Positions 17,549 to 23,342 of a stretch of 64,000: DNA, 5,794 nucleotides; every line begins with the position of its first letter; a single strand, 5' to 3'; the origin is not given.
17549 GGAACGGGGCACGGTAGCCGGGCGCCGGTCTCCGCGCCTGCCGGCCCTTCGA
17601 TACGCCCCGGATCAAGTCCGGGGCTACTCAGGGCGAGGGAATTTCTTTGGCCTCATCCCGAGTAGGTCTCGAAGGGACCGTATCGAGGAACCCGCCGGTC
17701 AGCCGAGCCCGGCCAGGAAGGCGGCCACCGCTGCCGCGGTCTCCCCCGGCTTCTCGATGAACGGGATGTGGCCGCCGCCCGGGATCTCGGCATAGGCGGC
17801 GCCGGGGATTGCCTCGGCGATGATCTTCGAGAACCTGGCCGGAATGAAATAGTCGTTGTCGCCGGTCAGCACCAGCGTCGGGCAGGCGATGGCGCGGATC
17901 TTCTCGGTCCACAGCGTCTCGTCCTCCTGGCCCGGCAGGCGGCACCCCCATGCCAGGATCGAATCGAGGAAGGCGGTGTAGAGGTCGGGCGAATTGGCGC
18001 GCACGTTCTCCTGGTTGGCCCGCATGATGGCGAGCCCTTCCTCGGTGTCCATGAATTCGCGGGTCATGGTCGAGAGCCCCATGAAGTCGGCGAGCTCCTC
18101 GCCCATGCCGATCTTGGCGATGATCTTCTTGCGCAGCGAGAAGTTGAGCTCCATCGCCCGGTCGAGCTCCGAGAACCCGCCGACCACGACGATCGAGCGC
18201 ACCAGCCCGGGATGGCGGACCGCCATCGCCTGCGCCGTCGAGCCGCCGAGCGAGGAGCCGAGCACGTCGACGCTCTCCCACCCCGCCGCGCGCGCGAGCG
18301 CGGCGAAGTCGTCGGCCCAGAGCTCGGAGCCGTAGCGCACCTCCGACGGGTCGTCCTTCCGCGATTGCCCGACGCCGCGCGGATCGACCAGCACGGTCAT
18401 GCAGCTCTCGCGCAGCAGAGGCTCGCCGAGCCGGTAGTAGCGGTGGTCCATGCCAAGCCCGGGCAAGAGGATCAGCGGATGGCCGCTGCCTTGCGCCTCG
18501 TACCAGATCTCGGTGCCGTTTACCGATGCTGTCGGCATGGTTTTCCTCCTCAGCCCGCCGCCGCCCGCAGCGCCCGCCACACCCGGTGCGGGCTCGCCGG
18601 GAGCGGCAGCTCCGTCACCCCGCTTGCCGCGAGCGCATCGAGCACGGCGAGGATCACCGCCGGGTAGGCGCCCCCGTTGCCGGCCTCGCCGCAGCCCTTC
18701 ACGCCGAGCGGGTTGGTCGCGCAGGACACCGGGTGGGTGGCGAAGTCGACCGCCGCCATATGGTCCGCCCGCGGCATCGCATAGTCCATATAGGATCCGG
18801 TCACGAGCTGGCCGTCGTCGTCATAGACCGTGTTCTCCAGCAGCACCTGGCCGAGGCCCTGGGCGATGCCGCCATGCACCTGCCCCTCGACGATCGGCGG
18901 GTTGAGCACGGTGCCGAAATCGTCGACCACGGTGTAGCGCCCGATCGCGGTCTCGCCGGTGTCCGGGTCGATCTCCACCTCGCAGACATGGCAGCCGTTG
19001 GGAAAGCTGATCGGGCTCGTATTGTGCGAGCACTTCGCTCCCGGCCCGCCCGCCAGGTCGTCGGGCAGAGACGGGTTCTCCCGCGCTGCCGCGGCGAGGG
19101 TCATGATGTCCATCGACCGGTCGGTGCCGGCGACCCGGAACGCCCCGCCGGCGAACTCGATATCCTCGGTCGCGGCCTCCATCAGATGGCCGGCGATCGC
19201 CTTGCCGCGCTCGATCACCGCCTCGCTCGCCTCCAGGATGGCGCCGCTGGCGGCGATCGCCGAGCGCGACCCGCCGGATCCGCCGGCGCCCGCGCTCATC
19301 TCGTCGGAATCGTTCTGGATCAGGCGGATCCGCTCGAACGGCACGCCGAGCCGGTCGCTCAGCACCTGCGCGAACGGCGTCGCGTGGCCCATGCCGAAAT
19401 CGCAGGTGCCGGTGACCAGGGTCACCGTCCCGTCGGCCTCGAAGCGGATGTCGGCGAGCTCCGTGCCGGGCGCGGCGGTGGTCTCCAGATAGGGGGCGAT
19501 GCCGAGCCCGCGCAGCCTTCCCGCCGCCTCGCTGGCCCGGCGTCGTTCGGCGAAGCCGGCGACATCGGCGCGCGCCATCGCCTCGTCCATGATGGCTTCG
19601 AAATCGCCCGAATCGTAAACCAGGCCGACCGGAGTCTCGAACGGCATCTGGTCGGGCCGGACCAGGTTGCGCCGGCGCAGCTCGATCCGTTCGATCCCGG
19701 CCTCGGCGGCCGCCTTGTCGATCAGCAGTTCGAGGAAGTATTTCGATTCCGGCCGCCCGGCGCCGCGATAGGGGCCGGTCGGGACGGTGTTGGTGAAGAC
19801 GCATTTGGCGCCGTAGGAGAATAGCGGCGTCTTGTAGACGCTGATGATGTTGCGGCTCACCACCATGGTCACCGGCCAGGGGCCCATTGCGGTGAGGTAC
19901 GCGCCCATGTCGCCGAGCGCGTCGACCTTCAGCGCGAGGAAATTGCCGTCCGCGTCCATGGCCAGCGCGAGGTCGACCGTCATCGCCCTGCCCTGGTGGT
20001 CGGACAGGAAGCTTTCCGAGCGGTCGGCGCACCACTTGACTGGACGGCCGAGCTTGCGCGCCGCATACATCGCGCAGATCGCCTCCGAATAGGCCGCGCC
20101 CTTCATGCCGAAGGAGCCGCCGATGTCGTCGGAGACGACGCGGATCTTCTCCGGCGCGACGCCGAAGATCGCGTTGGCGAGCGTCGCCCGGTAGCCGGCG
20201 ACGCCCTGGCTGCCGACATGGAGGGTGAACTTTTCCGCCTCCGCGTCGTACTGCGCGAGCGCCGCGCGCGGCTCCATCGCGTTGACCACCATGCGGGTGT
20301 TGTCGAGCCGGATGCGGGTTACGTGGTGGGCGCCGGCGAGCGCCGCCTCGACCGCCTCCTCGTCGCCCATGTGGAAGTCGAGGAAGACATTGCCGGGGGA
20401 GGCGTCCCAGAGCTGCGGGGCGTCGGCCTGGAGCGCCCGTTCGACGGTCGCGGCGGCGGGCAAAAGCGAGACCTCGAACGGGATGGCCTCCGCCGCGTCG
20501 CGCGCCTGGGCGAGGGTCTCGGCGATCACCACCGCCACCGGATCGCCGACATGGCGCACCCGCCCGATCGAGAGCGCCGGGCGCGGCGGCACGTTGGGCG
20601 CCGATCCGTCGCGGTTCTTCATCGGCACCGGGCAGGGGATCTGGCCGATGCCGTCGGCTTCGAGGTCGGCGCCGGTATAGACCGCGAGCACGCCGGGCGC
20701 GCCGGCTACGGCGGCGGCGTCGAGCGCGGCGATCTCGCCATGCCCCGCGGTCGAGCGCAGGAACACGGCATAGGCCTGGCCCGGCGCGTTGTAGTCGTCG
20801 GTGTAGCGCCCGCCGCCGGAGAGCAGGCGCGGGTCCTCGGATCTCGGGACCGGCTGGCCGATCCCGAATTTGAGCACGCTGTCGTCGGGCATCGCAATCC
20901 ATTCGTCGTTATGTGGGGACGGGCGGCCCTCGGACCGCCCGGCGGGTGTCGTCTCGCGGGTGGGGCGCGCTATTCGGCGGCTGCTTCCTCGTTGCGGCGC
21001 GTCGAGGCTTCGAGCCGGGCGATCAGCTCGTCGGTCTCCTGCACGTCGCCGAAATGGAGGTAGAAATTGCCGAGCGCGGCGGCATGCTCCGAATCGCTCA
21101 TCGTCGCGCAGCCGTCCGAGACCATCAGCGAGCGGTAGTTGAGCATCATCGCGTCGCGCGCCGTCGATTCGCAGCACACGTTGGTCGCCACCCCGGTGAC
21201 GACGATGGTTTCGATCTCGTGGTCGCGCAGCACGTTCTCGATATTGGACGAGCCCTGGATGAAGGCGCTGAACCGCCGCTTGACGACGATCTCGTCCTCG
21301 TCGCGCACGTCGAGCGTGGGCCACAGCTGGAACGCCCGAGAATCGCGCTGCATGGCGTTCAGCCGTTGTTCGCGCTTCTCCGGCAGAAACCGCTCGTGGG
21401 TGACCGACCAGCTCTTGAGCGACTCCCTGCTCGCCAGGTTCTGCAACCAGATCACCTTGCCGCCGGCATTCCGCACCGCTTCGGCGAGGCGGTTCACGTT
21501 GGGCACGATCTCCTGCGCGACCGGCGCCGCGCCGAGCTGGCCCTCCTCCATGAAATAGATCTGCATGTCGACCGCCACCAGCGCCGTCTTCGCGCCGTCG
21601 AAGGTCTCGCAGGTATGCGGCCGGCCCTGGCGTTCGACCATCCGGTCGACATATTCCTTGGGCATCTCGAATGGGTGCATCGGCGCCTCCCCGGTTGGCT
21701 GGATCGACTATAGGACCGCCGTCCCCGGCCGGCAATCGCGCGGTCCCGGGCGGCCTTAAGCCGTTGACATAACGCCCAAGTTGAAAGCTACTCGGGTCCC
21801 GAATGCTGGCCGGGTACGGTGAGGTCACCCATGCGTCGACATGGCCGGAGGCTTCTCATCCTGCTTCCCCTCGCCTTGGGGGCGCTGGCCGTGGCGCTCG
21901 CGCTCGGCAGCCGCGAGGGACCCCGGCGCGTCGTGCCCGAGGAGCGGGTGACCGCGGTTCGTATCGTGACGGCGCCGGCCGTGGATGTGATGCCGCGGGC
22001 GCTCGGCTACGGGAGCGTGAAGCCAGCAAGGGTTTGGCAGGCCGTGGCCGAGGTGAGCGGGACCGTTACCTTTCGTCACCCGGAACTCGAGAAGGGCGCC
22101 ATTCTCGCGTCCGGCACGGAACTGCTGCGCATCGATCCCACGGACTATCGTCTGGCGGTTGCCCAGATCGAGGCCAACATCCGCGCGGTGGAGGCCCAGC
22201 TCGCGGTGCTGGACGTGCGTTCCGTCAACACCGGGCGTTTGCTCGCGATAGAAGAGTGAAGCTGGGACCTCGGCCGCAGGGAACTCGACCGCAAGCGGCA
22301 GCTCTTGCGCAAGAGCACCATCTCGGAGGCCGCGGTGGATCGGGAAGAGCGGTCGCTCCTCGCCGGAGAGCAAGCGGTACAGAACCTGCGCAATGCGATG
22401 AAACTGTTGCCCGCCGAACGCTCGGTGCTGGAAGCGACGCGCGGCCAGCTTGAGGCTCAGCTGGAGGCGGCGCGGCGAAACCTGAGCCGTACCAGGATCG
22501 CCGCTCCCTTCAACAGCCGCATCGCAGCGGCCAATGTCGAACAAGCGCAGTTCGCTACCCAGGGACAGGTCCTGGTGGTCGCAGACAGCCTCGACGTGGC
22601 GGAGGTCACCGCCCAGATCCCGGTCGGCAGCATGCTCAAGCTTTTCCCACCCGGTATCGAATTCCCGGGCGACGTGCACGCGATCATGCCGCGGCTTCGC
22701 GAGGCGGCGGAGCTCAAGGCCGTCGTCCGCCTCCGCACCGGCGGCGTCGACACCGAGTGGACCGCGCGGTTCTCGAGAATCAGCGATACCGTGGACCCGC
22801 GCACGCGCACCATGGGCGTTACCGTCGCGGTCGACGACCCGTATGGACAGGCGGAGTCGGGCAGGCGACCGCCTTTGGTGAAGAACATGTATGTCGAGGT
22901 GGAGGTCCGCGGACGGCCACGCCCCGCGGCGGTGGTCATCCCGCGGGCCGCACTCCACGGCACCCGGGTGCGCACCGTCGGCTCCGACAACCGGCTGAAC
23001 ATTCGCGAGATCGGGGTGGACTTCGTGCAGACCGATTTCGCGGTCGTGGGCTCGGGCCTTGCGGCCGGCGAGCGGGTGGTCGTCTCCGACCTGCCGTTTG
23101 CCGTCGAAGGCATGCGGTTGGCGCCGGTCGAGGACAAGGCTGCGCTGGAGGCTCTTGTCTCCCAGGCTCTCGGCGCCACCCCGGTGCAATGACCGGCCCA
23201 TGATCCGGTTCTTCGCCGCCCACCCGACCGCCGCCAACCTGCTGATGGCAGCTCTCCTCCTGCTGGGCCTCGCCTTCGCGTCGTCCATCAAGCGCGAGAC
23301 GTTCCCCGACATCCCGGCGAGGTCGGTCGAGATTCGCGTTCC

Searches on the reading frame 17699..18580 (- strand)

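Call 79: search_protein_families(library=pfam, proteins=[window:17699-18580:-], max_evalue=0.00001)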
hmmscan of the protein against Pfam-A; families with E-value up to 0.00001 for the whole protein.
window:17699-18580:- (293 aa): 3 families
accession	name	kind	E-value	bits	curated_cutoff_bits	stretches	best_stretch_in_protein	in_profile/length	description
PF00561.26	Abhydrolase_1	-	7.4e-23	81.9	25.8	1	35-144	2-114/245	alpha/beta hydrolase fold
PF12697.13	Abhydrolase_6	-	2.1e-17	65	26.3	1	36-284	1-217/217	Alpha/beta hydrolase family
PF12146.15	Hydrolase_4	-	7e-10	39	27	1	46-277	18-238/239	Serine aminopeptidase, S33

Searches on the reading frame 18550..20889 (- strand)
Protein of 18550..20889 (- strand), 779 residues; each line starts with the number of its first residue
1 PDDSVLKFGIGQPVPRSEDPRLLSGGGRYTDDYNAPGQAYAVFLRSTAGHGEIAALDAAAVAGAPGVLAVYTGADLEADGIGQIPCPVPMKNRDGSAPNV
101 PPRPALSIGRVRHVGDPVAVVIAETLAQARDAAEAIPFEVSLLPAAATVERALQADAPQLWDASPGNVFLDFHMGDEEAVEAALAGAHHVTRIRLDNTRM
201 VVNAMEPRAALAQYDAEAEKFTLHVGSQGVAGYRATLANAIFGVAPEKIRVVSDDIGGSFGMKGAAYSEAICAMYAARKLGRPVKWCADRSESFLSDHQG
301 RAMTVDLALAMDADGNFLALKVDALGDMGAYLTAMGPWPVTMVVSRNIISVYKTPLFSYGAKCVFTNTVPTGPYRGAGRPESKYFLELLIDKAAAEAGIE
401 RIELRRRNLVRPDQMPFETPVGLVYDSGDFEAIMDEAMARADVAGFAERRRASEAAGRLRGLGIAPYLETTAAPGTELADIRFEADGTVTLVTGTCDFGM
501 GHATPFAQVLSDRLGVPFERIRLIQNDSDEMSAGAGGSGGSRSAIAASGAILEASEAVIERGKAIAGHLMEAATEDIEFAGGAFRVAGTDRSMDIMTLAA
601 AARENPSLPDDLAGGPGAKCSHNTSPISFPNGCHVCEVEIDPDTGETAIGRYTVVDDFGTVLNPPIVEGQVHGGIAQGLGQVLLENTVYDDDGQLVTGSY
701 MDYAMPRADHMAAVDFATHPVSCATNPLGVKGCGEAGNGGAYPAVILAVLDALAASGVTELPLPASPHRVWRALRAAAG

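Call 112: search_protein_families(library=pfam, proteins=[window:18550-20889:-], max_evalue=0.0001)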
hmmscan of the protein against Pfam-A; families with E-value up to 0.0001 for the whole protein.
window:18550-20889:- (779 aa): 3 families
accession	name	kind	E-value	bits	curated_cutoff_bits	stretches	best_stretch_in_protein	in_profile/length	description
PF20256.3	MoCoBD_2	-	9.8e-77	258.7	27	1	438-711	3-282/283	Molybdopterin cofactor-binding domain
PF02738.23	MoCoBD_1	-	4.8e-67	226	27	1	164-409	5-244/244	Molybdopterin cofactor-binding domain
PF01315.27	Ald_Xan_dh_C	-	2e-19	70.4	31.3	1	25-137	2-103/110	Aldehyde oxidase and xanthine dehydrogenase, a/b hammerhead domain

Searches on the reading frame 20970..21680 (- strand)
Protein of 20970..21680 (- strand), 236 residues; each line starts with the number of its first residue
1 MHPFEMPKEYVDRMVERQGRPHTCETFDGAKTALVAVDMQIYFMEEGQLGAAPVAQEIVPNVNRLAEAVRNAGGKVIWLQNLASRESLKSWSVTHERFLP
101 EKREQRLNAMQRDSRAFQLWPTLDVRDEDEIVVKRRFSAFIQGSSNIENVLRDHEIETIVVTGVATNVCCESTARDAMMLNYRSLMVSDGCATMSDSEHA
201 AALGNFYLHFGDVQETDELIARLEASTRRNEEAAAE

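Call 79: search_protein_families(library=pfam, proteins=[window:20970-21680:-], max_evalue=0.00001)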
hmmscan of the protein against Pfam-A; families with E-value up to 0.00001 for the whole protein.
window:20970-21680:- (236 aa): 1 family
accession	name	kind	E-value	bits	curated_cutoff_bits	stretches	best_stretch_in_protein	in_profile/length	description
PF00857.26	Isochorismatase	-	1.6e-41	142.8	27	1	32-218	1-175/175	Isochorismatase domain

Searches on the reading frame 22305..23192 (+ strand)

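Call 79: search_protein_families(library=pfam, proteins=[window:22305-23192:+], max_evalue=0.00001)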
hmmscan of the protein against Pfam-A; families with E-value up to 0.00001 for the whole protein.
window:22305-23192:+ (295 aa): 1 family
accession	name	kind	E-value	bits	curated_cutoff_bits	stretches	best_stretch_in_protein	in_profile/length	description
PF13437.12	HlyD_3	-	3.9e-09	37.6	22.2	0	130-183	49-100/106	HlyD family secretion protein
